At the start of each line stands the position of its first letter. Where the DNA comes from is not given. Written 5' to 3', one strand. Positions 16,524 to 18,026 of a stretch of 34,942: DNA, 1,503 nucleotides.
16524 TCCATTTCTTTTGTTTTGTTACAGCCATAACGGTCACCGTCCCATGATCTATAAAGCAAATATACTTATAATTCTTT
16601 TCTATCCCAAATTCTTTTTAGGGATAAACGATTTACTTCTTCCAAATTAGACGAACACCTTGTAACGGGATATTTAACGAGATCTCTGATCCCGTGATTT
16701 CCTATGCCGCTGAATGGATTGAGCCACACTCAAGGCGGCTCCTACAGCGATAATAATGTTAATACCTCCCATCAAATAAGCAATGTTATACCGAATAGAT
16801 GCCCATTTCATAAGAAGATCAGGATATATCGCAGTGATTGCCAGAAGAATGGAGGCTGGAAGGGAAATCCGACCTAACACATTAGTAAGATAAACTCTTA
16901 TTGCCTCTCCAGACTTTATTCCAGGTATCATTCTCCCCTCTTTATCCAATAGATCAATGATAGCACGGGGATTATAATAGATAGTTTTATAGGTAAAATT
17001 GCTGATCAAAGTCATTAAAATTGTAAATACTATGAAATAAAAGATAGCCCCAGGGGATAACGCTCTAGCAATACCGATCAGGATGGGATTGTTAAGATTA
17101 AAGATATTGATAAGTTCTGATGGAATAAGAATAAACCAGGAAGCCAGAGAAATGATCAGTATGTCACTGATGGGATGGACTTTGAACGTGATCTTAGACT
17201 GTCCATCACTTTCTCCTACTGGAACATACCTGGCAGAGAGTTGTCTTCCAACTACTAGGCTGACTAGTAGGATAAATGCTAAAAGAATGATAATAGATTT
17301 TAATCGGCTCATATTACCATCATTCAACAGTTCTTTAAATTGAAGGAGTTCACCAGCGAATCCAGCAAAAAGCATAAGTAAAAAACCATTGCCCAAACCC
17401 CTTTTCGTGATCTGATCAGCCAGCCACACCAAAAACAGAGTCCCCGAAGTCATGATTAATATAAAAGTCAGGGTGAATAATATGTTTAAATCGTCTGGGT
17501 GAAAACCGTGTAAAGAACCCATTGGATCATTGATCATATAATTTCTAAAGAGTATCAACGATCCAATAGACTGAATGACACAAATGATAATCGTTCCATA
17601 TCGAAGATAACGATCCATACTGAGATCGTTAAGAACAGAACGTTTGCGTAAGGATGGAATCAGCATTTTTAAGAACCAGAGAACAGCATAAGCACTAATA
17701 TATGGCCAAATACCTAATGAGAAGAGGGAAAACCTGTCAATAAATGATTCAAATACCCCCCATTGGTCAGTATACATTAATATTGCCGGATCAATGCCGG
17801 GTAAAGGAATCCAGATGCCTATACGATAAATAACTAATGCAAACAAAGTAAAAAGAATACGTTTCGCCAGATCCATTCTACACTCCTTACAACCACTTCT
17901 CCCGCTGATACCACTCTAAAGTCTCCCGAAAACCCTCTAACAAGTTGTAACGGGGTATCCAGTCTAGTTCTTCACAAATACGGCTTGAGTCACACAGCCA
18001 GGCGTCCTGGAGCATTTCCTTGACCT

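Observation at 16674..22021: Tight sppA / Tat-exported Fe-S aldo-keto reductase / SDR / SecY-like operon as a candidate dedicated export or envelope-processing module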

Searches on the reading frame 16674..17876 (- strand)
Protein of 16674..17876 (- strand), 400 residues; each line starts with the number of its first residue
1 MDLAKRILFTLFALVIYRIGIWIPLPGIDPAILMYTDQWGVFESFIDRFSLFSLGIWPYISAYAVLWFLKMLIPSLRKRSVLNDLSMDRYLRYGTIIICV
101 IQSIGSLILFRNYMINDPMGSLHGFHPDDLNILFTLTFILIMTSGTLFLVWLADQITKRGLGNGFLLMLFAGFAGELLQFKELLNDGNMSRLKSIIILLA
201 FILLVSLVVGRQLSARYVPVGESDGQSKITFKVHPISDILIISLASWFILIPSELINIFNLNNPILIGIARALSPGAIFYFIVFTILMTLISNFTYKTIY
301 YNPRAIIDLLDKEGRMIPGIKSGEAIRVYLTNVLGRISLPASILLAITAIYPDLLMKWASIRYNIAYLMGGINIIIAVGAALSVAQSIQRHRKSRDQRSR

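Call 3: search_protein_families(library=pfam, proteins=[window:16674-17876:-], max_evalue=0.01)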
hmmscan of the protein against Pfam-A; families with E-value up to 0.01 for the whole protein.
window:16674-17876:- (400 aa): 1 family
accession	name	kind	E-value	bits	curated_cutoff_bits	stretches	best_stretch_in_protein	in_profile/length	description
PF00344.25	SecY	-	2.3e-48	165.6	32.2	1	50-383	1-304/306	SecY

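Call 4: search_protein_families(library=ncbifam, proteins=[window:16674-17876:-], max_evalue=0.01)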
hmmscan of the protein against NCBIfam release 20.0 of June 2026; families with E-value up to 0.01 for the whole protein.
window:16674-17876:- (400 aa): 3 families
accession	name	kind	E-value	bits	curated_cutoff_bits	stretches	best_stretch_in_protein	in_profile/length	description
TIGR00967.1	3a0501s007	equivalog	6.9e-54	183.3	253.6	1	5-393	2-410/414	preprotein translocase subunit SecY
NF009082.0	PRK12417.1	equivalog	2.3e-24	85.8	353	1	4-391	13-392/406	accessory Sec system protein translocase subunit SecY2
TIGR02920.1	acc_sec_Y2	equivalog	7.9e-22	77.6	249.6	1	4-389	3-383/395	accessory Sec system protein translocase subunit SecY2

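Call 8: find_homologous_proteins(query=window:16674-17876:-, max_evalue=0.00001)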
Query window:16674-17876:- (400 aa): 386 proteins with E <= 0.00001 among 8000 candidates; the best 120 are listed.
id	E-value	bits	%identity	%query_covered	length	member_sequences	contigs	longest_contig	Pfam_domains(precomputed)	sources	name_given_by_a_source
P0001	8.4e-254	860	100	100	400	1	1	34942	PF00344.26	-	-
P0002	1.6e-183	628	73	100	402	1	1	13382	PF00344.26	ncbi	-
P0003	3.4e-157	542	66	100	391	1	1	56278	PF00344.26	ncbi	-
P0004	5.4e-153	528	63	100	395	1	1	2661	PF00344.26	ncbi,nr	ncbi:MAG: protein translocase subunit SecY [bacterium]|nr:MAG: protein translocase subunit SecY [bac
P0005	3.1e-68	249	37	99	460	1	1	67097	PF00344.26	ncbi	-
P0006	1.6e-55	207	36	99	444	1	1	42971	PF00344.26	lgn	-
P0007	7.7e-55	205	34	99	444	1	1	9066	PF00344.26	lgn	-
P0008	2.4e-54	203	35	99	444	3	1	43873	PF00344.26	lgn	-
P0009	9.1e-52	195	36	98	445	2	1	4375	PF00344.26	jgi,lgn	-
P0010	7.1e-51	192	36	98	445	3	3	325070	PF00344.26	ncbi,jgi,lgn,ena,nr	ncbi:MAG: preprotein translocase subunit SecY [Spirochaetae bacterium HGW-Spirochaetae-1]|jgi:prepro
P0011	1.3e-50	191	34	100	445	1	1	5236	PF00344.26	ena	-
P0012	2.0e-50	190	33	99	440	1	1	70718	PF00344.26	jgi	jgi:preprotein translocase subunit SecY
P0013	2.0e-49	187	34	100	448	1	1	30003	PF00344.26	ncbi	-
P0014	2.5e-49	187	34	99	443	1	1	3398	PF00344.26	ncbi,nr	ncbi:MAG: preprotein translocase subunit SecY [Leptospirales bacterium]|nr:preprotein translocase su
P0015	4.4e-49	186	34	98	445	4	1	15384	PF00344.26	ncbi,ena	-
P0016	7.0e-49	185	35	98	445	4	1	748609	PF00344.26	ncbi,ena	-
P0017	1.9e-48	184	34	98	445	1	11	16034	PF00344.26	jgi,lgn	jgi:preprotein translocase subunit SecY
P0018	2.2e-48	184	34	99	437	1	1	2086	PF00344.26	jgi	jgi:preprotein translocase subunit SecY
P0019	3.2e-48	183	35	98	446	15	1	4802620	PF00344.26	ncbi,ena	-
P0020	3.3e-48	183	32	100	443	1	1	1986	PF00344.26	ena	-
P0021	3.6e-48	183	33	98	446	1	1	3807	PF00344.26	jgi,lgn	jgi:preprotein translocase subunit SecY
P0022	8.1e-48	182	34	97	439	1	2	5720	PF00344.26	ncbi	-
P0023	8.5e-48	182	32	100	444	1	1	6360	PF00344.26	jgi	jgi:preprotein translocase subunit SecY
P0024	9.5e-48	181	32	100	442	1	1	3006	PF00344.26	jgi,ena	-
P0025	9.6e-48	181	32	100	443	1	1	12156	PF00344.26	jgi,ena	-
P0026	1.2e-47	181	32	100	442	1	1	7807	PF00344.26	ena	-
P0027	1.3e-47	181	34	98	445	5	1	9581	PF00344.26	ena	-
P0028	3.2e-47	180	33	98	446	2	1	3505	PF00344.26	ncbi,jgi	jgi:preprotein translocase subunit SecY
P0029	3.5e-47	180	33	97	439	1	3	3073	PF00344.26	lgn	-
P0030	6.3e-47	179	31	100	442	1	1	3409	PF00344.26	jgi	jgi:preprotein translocase subunit SecY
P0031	7.7e-47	178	32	100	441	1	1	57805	PF00344.26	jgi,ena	-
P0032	9.3e-47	178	35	100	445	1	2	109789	PF00344.26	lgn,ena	-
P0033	9.7e-47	178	33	98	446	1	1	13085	PF00344.26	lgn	-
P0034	1.2e-46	178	33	99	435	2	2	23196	PF00344.26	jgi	jgi:preprotein translocase subunit SecY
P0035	1.6e-46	177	32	100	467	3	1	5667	PF00344.26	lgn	-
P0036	1.6e-46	177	33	98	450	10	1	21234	PF00344.26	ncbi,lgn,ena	-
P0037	2.5e-46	177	32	100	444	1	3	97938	PF00344.26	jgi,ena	-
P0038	2.8e-46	177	32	98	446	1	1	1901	PF00344.26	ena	-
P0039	2.9e-46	177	33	100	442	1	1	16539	PF00344.26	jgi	jgi:preprotein translocase subunit SecY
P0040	2.9e-46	177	32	98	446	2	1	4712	PF00344.26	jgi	jgi:preprotein translocase subunit SecY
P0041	3.7e-46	176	32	100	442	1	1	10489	PF00344.26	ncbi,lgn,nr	ncbi:protein translocase subunit SecY [Spirochaetia bacterium]|nr:protein translocase subunit SecY [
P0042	3.8e-46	176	33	98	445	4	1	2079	PF00344.26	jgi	-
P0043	4.1e-46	176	32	98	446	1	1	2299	PF00344.26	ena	-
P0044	6.0e-46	176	32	98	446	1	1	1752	PF00344.26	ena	-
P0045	1.1e-45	175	33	100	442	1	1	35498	PF00344.26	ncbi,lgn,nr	ncbi:protein translocase subunit SecY [Spirochaetia bacterium]|nr:protein translocase subunit SecY [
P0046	1.2e-45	175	32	99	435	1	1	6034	PF00344.26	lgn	-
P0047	1.8e-45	174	32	100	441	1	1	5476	PF00344.26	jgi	-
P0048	1.9e-45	174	32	100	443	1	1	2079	PF00344.26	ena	-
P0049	2.7e-45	173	33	97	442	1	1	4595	PF00344.26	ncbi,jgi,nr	ncbi:MAG: preprotein translocase subunit SecY [Treponema sp.]|jgi:preprotein translocase subunit Sec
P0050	3.1e-45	173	33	100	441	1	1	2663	PF00344.26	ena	-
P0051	3.8e-45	173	33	97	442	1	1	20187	PF00344.26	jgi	jgi:preprotein translocase subunit SecY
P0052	4.1e-45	173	31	100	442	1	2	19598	PF00344.26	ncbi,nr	ncbi:protein translocase subunit SecY [Spirochaetia bacterium]|nr:protein translocase subunit SecY [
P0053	4.5e-45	173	32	97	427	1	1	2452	PF00344.26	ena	-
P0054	1.2e-44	171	31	100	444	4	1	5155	PF00344.26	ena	-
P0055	1.3e-44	171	32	100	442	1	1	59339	PF00344.26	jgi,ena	-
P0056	1.8e-44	171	33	99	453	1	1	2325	PF00344.26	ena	-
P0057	2.9e-44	170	31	100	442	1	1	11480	PF00344.26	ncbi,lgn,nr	ncbi:protein translocase subunit SecY [Spirochaetia bacterium]|nr:protein translocase subunit SecY [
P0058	3.4e-44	170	30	100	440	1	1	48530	PF00344.26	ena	-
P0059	5.9e-44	169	31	100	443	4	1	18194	PF00344.26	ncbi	-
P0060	7.5e-44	169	33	100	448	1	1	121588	PF00344.26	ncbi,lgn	-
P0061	8.1e-44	168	32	99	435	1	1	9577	PF00344.26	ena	-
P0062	1.3e-43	168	31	100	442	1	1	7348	PF00344.26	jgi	jgi:preprotein translocase subunit SecY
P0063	2.9e-43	167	31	98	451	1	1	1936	PF00344.26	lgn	-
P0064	6.4e-43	166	30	99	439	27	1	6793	PF00344.26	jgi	jgi:preprotein translocase subunit SecY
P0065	1.1e-42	165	30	100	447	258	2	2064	PF00344.26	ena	-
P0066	2.0e-42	164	32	97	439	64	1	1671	PF00344.26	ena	-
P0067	2.3e-42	164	32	97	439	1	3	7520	PF00344.26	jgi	jgi:preprotein translocase subunit SecY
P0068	3.7e-42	163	30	97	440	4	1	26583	PF00344.26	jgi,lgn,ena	-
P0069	4.7e-42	163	31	99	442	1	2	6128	PF00344.26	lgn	-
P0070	1.0e-41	162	31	100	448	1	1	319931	PF00344.26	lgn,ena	-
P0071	1.1e-41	161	28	99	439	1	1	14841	PF00344.26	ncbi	-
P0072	1.4e-41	161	31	100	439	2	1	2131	PF00344.26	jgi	jgi:preprotein translocase subunit SecY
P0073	2.0e-41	161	32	99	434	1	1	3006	PF00344.26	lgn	-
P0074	2.9e-41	160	31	99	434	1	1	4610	PF00344.26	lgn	-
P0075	3.0e-41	160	32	100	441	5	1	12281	PF00344.26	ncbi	ncbi:MAG: preprotein translocase subunit SecY [Salinispira sp.]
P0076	3.1e-41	160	32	100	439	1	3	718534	PF00344.26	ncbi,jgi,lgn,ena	jgi:preprotein translocase subunit SecY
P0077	4.3e-41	160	31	98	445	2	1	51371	PF00344.26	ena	-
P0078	4.4e-41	159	32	97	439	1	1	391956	PF00344.26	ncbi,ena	-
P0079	5.3e-41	159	31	99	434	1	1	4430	PF00344.26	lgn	-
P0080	5.3e-41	159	31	100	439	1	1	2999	PF00344.26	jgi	jgi:preprotein translocase subunit SecY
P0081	8.7e-41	159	32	97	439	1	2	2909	PF00344.26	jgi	-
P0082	8.9e-41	158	30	98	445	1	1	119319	PF00344.26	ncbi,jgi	ncbi:MAG TPA: preprotein translocase subunit SecY [Magnetospirillaceae bacterium]|jgi:preprotein tra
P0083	8.9e-41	158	32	99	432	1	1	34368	PF00344.26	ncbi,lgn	-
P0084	1.3e-40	158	31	99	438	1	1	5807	PF00344.26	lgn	-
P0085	1.4e-40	158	32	99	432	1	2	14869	PF00344.26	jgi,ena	-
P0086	2.6e-40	157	31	99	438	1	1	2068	PF00344.26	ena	-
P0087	3.2e-40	157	30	98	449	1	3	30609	PF00344.26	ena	-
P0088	8.8e-40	155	29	99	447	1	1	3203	PF00344.26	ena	-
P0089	1.0e-39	155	33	98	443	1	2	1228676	PF00344.26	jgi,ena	-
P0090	1.9e-39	154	29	99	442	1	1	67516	PF00344.26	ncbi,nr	ncbi:preprotein translocase subunit SecY [Gammaproteobacteria bacterium]|nr:preprotein translocase s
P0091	1.9e-39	154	30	99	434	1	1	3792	PF00344.26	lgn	-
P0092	1.9e-39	154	30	98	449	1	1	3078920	PF00344.26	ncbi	ncbi:MAG: preprotein translocase subunit SecY [Oceanicaulis sp.]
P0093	2.0e-39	154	29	99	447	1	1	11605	PF00344.26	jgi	-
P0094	5.2e-39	153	31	99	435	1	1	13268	PF00344.26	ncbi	-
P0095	7.0e-39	152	29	99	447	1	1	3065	PF00344.26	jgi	-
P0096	7.4e-39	152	30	99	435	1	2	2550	PF00344.26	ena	-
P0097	7.6e-39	152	30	99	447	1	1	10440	PF00344.26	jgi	jgi:preprotein translocase subunit SecY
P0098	8.4e-39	152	32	97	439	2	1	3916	PF00344.26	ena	-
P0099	8.8e-39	152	29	99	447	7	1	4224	PF00344.26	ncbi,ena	-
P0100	9.8e-39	152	29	99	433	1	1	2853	PF00344.26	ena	-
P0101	1.2e-38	151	29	99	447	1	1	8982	PF00344.26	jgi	jgi:preprotein translocase subunit SecY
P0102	1.7e-38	151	31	97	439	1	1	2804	PF00344.26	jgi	-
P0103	1.8e-38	151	31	98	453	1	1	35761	PF00344.26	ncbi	-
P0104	2.5e-38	150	28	99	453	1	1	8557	PF00344.26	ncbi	-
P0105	2.7e-38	150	29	99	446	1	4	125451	PF00344.26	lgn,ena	-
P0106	3.1e-38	150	29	98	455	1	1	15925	PF00344.26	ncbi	ncbi:MAG: preprotein translocase subunit SecY [Paracoccaceae bacterium]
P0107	3.7e-38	150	30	99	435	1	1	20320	PF00344.26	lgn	-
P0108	3.7e-38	150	27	100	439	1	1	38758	PF00344.26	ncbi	-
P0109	3.9e-38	150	29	99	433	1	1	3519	PF00344.26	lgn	-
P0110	4.2e-38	150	29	99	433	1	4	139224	PF00344.26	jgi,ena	-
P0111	5.9e-38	149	29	99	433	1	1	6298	PF00344.26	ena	-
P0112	6.7e-38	149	29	99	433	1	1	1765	PF00344.26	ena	-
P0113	8.7e-38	149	30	98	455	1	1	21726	PF00344.26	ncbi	-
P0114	1.3e-37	148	30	98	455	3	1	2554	PF00344.26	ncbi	ncbi:MAG: preprotein translocase subunit SecY [Pseudomonadota bacterium]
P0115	1.6e-37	148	30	99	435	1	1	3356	PF00344.26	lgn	-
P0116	2.6e-37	147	29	98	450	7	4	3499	PF00344.26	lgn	-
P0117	2.8e-37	147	29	99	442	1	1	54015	PF00344.26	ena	-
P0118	3.4e-37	147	30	98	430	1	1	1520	PF00344.26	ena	-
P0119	4.0e-37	146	29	98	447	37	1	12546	PF00344.26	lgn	-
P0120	4.0e-37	146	30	100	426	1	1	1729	PF00344.26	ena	-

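Call 9: find_encoding_contigs(protein=P0003, flank=10000, max_places=3)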
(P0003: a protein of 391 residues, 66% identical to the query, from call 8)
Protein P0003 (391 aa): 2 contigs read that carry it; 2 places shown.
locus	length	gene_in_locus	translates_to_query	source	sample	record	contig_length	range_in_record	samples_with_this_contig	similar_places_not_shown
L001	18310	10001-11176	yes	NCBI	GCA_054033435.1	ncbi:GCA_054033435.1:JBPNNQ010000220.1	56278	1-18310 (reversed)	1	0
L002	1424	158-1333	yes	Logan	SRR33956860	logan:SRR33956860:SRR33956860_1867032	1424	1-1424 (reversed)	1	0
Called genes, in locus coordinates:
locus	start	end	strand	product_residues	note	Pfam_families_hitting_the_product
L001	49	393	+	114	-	PF07238:PilZ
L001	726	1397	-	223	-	PF01955:CbiZ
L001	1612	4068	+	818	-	PF02771:Acyl-CoA_dh_N, PF02770:Acyl-CoA_dh_M, PF00441:Acyl-CoA_dh_1, PF09317:ACDH_C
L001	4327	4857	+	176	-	PF02557:VanY, PF13539:Peptidase_M15_4 (weak)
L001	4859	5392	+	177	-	-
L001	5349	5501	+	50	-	-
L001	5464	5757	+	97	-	-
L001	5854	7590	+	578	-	PF00378:ECH_1 (faint), PF01343:Peptidase_S49, PF01972:SDH_protease (weak), PF01343:Peptidase_S49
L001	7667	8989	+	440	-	PF00248:Aldo_ket_red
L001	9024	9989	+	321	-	PF01073:3Beta_HSD, PF01370:Epimerase, PF02719:Polysacc_synt_2 (faint), PF04321:RmlD_sub_bind, PF13460:NAD_binding_10, PF16363:GDP_Man_Dehyd, PF07993:NAD_binding_4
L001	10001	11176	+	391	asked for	PF00344:SecY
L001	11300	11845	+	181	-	PF05685:Uma2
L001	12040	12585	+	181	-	PF05685:Uma2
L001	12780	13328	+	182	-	PF05685:Uma2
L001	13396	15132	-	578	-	PF01871:AMMECR1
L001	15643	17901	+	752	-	PF00330:Aconitase, PF00694:Aconitase_C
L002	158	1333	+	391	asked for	PF00344:SecY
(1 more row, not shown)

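Call 10: find_encoding_contigs(protein=P0002, flank=10000, max_places=3)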
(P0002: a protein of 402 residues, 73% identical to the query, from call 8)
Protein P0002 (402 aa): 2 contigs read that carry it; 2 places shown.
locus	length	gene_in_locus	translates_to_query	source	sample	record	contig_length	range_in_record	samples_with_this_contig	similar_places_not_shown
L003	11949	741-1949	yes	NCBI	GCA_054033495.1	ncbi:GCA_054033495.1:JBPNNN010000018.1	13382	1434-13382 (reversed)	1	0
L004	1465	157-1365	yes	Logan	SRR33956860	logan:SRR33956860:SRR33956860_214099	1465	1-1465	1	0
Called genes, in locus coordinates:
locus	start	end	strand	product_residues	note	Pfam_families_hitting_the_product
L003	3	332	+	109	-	?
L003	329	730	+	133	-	-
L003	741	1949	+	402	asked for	PF00344:SecY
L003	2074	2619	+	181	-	PF05685:Uma2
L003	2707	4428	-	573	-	PF01871:AMMECR1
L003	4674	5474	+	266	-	-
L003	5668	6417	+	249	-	PF12833:HTH_18, PF00165:HTH_AraC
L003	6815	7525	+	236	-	PF02678:Pirin, PF17954:Pirin_C_2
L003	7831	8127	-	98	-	PF07045:DUF1330 (weak)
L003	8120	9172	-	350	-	PF22701:Mala_s_1-like (faint)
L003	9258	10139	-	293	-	PF22200:ExsA_N, PF12833:HTH_18, PF00165:HTH_AraC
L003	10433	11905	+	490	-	-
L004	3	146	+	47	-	?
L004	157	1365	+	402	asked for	PF00344:SecY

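Call 11: find_encoding_contigs(protein=P0005, flank=10000, max_places=3)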
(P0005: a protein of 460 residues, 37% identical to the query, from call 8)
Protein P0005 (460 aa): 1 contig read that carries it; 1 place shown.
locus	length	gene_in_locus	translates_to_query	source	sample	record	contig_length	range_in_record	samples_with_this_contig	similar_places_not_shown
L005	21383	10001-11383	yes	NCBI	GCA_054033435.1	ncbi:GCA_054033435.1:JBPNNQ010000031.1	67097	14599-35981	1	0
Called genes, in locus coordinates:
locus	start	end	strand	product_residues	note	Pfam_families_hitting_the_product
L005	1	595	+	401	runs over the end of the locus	PF00009:GTP_EFTU, PF03144:GTP_EFTU_D2, PF03143:GTP_EFTU_D3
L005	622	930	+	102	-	PF00338:Ribosomal_S10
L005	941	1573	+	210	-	PF00297:Ribosomal_L3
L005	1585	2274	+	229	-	PF00573:Ribosomal_L4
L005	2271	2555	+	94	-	PF00276:Ribosomal_L23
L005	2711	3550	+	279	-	PF00181:Ribosomal_L2_N, PF03947:Ribosomal_L2_C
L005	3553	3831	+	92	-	PF00203:Ribosomal_S19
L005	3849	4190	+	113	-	PF00237:Ribosomal_L22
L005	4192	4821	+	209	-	PF07650:KH_2, PF05316:VAR1 (weak), PF00189:Ribosomal_S3_C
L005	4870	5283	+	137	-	PF00252:Ribosomal_L16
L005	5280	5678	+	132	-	PF00831:Ribosomal_L29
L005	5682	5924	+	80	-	PF00366:Ribosomal_S17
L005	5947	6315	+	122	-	PF00238:Ribosomal_L14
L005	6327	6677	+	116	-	PF00467:KOW (weak), PF17136:ribosomal_L24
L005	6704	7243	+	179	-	PF00281:Ribosomal_L5, PF00673:Ribosomal_L5_C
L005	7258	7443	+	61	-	PF00253:Ribosomal_S14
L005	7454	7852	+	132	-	PF00410:Ribosomal_S8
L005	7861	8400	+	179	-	PF00347:Ribosomal_L6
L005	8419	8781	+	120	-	PF00861:Ribosomal_L18p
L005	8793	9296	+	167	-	PF00333:Ribosomal_S5, PF03719:Ribosomal_S5_C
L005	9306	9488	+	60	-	PF00327:Ribosomal_L30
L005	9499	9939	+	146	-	PF00828:Ribosomal_L27A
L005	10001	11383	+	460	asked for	PF00344:SecY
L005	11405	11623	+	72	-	PF01176:eIF-1a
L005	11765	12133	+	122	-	PF00416:Ribosomal_S13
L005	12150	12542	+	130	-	PF00411:Ribosomal_S11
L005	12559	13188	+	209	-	PF00163:Ribosomal_S4, PF01479:S4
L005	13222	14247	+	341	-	PF01193:RNA_pol_L, PF01000:RNA_pol_A_bac, PF03118:RNA_pol_A_CTD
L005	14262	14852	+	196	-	PF01196:Ribosomal_L17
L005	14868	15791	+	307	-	PF01882:DUF58, PF13519:VWA_2 (weak)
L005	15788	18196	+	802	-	PF07584:BatA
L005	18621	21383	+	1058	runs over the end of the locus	-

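Call 14: find_related_loci(query=A1, collection=genome_contigs, flank=10000)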
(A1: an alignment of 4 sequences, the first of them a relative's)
Query A1 (400 aa) in genome_contigs; peptide patterns used: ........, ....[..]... (x = any residue, [..] = any of these).
132 stretches matched a pattern; 19 encode a relative of the query (tblastn E <= 1e-3); 19 distinct loci.
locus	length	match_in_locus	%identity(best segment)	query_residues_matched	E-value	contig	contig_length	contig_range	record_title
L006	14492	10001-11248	30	2-394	5e-45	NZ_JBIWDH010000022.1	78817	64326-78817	Lysinibacillus sp. NPDC097231 NPDC097231_222_C3.ctg-0022, whole genome shotgun sequence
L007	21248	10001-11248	30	2-394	2e-43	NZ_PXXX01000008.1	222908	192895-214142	Lysinibacillus capsici strain PB300 contig_8, whole genome shotgun sequence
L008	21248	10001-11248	30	2-394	3e-43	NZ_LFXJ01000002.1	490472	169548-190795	Lysinibacillus xylanilyticus strain DSM 23493 Scaffold3, whole genome shotgun sequence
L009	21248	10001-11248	29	2-394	3e-42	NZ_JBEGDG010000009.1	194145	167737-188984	Lysinibacillus zambalensis strain M3 Lysini_Genome_Assembly_contig_9, whole genome shotgun sequence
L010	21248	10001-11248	29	2-394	7e-42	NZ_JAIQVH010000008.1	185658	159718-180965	Lysinibacillus xylanilyticus strain ILBB64 contig8, whole genome shotgun sequence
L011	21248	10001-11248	30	2-394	2e-41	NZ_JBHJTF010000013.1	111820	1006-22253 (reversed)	Lysinibacillus sp. NPDC056232 NPDC056232_T8_F6.ctg-0013, whole genome shotgun sequence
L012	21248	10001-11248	30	2-394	3e-42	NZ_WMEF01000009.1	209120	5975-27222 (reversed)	Lysinibacillus cavernae strain SYSU K30005 NODE_9_length_209120_cov_190.453_ID_2128, whole genome shotgun sequence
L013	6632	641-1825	27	2-389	3e-29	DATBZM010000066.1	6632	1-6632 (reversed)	MAG TPA_asm: Xanthobacteraceae bacterium isolate SMAG_U7619 k141_1381381, whole genome shotgun sequence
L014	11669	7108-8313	28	3-397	2e-42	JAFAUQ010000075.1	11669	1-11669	MAG: Hyphomicrobiales bacterium isolate CP_BM_RX_14 BM_RX_k147_6188200, whole genome shotgun sequence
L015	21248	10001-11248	30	2-394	2e-43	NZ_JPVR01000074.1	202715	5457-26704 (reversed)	Lysinibacillus boronitolerans JCM 21713 = 10a = NBRC 103108 contig9, whole genome shotgun sequence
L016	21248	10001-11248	30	2-394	1e-42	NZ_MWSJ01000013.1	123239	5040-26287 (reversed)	Lysinibacillus sp. KCTC 33748 NODE_13_length_123239_cov_105.916_ID_1361, whole genome shotgun sequence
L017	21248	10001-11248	29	2-394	3e-42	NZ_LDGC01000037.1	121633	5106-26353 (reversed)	Lysinibacillus sphaericus strain G25-62 G25-62_contig000037, whole genome shotgun sequence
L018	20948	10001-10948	28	2-339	2e-22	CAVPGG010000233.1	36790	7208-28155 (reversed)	MAG: uncultured proteobacterium isolate MFD10064.bin.2.56 genome assembly, contig: contig_54209, whole genome shotgun se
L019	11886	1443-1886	28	3-162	4e-9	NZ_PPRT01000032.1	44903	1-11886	Staphylococcus caprae strain NCTC 12196 f72aa3be-e669-408b-85af-2c2ab29b1624_c32, whole genome shotgun sequence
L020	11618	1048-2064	24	3-352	3e-8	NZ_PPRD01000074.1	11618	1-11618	Staphylococcus croceilyticus strain CCUG 62728 a6e870c8-ac38-46f8-9be1-944469bc4145_c76, whole genome shotgun sequence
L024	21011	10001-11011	24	3-352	6e-10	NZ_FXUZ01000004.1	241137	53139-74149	Staphylococcus cornubiensis strain NW1, whole genome shotgun sequence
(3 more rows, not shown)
